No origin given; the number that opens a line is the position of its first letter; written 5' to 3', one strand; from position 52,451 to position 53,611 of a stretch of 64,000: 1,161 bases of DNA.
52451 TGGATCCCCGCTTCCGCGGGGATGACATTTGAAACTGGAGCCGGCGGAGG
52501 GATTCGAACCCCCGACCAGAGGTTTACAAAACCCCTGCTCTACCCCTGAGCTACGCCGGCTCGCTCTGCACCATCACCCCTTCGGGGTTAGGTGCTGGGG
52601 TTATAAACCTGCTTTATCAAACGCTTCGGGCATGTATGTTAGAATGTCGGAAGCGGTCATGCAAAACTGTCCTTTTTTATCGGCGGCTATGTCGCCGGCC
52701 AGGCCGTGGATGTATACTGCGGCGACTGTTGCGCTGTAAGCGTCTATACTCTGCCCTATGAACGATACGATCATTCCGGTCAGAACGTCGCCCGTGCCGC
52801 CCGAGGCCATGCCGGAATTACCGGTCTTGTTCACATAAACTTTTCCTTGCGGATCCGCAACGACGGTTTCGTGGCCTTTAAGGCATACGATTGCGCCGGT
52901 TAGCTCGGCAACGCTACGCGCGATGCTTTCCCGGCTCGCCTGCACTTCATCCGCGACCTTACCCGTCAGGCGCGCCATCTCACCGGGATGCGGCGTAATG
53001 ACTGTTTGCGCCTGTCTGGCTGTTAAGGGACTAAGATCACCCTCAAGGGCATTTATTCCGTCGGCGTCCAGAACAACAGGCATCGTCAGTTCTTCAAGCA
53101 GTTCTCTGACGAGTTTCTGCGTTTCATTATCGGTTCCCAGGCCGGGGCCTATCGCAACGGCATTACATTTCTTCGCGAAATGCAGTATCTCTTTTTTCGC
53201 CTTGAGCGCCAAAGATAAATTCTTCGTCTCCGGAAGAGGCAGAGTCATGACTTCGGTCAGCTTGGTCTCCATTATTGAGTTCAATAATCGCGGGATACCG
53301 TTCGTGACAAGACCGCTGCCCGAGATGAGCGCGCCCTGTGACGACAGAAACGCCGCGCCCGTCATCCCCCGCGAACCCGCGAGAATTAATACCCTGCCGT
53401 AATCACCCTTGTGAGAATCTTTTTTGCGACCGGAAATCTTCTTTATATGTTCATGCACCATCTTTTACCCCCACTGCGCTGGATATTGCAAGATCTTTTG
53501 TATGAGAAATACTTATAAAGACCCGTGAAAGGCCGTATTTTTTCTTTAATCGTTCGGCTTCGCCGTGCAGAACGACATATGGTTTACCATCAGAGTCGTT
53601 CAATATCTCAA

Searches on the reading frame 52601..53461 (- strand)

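Call 70: search_protein_families(library=pfam, proteins=[window:52601-53461:-], max_evalue=0.001)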
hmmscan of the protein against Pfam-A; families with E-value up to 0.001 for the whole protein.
window:52601-53461:- (286 aa): 3 families
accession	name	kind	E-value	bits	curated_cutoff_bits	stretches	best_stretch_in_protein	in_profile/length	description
PF01256.23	Carb_kinase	-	7.4e-62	209.4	27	1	24-278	1-241/242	NAD(P)H-hydrate dehydratase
PF02110.20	HK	-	5.7e-08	32.9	27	1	87-267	38-234/247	Hydroxyethylthiazole kinase family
PF08543.17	Phos_pyr_kin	-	0.00014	21.8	27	1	104-248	64-224/246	Phosphomethylpyrimidine kinase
